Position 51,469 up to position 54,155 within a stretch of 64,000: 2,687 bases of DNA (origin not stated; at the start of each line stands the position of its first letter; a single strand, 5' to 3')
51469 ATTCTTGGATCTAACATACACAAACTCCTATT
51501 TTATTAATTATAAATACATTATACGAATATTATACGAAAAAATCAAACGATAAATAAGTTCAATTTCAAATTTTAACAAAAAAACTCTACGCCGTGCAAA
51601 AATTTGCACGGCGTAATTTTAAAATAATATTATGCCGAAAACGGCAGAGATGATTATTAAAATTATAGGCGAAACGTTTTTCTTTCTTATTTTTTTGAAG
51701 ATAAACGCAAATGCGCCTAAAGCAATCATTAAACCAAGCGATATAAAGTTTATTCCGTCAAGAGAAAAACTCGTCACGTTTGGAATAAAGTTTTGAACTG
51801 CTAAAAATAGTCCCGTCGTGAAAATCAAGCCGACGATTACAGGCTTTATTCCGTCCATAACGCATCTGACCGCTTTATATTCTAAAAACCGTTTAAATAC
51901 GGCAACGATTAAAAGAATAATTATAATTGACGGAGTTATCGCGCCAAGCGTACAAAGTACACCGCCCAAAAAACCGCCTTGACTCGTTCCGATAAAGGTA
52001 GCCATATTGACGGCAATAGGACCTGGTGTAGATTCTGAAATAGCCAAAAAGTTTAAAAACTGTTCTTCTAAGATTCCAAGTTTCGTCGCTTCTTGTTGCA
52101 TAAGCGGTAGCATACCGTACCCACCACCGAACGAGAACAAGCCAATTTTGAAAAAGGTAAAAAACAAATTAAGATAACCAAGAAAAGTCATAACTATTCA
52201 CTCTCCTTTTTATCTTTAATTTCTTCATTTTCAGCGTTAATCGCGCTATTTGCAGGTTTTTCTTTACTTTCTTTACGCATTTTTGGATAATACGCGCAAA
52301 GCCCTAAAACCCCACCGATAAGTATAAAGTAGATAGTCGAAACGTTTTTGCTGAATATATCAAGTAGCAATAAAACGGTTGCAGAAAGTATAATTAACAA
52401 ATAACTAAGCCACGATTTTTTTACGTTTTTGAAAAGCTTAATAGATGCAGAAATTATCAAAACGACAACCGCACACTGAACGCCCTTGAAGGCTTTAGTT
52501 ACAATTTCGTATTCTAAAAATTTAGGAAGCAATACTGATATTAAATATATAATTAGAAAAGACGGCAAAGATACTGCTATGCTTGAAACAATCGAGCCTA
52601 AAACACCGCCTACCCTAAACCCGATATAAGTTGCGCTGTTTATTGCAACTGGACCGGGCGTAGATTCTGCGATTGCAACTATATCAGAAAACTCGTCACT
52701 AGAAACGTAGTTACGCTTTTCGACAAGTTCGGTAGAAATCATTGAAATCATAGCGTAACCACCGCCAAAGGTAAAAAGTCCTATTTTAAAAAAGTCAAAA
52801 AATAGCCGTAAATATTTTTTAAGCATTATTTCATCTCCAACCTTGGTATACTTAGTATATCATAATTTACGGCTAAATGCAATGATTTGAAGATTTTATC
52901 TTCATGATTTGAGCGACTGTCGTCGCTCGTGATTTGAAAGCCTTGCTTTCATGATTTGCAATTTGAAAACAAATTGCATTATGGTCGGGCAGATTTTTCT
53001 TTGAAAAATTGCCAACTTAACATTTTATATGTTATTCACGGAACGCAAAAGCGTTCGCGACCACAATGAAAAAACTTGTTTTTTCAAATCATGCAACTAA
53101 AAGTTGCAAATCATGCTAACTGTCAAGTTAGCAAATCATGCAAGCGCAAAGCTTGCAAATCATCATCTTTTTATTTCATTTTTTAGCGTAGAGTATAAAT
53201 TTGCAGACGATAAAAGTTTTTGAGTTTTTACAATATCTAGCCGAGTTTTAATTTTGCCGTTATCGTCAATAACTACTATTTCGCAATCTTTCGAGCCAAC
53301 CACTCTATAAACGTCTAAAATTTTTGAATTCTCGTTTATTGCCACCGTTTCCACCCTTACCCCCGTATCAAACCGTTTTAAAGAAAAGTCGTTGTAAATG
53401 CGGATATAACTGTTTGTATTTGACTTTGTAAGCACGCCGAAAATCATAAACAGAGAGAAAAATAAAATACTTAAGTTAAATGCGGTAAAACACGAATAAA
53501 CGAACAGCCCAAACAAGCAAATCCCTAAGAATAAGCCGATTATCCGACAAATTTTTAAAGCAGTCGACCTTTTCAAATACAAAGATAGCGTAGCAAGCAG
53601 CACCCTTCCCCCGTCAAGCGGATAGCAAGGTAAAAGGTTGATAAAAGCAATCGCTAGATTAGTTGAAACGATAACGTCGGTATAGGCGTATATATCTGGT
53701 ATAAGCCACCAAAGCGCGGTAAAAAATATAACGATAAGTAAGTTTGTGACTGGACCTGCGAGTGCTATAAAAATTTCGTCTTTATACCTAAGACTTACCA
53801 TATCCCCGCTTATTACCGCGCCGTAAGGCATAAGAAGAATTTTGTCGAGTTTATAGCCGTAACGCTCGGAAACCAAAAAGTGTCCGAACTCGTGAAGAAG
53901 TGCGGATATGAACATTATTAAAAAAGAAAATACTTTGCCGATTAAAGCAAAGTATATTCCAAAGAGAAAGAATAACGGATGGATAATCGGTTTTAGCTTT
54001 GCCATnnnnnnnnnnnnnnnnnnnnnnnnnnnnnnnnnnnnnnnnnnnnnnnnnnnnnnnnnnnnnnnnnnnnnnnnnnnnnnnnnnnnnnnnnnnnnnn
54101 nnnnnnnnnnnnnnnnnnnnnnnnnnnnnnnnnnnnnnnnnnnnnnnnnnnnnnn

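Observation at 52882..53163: Second family A copy shows compensatory stem changes and the same placement against a stop codon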

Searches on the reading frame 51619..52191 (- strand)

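Call 18: search_protein_families(library=pfam, proteins=[window:51619-52191:-])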
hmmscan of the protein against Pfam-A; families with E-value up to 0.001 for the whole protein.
window:51619-52191:- (190 aa): 1 family
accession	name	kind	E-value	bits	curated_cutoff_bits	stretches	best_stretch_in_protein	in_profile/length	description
PF02417.20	Chromate_transp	-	1.2e-42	146.2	28.6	1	7-187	1-166/166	Chromate transporter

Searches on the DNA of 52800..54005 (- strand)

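Call 53: search_rna_families(source=window, start=52800, end=53250, threshold=evalue, max_evalue=10)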
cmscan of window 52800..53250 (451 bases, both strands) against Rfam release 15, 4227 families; matches with E-value up to 10: 14.
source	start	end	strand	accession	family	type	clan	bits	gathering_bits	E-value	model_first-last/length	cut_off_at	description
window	52804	52874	-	RF00152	SNORD79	Gene; snRNA; snoRNA; CD-box;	CL00069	20.5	47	0.95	1-83/83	no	Small nucleolar RNA SNORD79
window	52886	53004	+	RF02449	ncr1015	Gene; sRNA;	-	20.4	60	2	1-121/121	no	Bacillus sRNA ncr1015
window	53114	53133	-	RF03885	mir-4178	Gene; miRNA;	-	18.2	90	0.74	1-60/60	no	mir-4178 microRNA precursor family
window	52894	53020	+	RF03155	TD-1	Cis-reg;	CL00124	16.9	64.5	2.7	1-120/120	no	TD-1 RNA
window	52875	52966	-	RF01237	snR161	Gene; snRNA; snoRNA; HACA-box;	CL00036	16.2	50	2.5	1-165/165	no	Small nucleolar RNA snR161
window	52800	52897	-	RF03605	MIR4221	Gene; miRNA;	-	15.1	100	4.1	1-106/132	3'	MIR4221 microRNA precursor family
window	52832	52909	-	RF01201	snR40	Gene; snRNA; snoRNA; CD-box;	CL00054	14.9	50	2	1-93/93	no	Small nucleolar RNA snR40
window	52947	52980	-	RF02700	HtrA_thermometer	Cis-reg; thermoregulator;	-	14.8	52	7.6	1-46/46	no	HtrA 5' UTR thermometer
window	52929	53164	-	RF03654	MIR4239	Gene; miRNA;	-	14.2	100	5.9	1-120/120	no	MIR4239 microRNA precursor family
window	52878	53008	+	RF02848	RefB11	Gene; sRNA;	-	14.1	54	2.3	1-167/167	no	Enterococcus sRNA B11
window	52974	53179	+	RF02863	sRNA_2410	Gene; sRNA;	-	14.1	61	8.2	1-196/196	no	Enterococcus sRNA 2410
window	53110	53170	-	RF01150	sR11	Gene; snRNA; snoRNA; CD-box;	-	13.1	39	6.2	1-57/57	no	Small nucleolar RNA sR11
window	53107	53201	-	RF00026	U6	Gene; snRNA; splicing;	CL00009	11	44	7.2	1-105/105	no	U6 spliceosomal RNA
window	52902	53033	-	RF01673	PhrS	Gene; sRNA;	-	8.8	37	8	1-212/212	no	PhrS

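Call 79: search_rna_families(sources=[L150, L158, L169, L174, L126, L130, L144], threshold=gathering)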
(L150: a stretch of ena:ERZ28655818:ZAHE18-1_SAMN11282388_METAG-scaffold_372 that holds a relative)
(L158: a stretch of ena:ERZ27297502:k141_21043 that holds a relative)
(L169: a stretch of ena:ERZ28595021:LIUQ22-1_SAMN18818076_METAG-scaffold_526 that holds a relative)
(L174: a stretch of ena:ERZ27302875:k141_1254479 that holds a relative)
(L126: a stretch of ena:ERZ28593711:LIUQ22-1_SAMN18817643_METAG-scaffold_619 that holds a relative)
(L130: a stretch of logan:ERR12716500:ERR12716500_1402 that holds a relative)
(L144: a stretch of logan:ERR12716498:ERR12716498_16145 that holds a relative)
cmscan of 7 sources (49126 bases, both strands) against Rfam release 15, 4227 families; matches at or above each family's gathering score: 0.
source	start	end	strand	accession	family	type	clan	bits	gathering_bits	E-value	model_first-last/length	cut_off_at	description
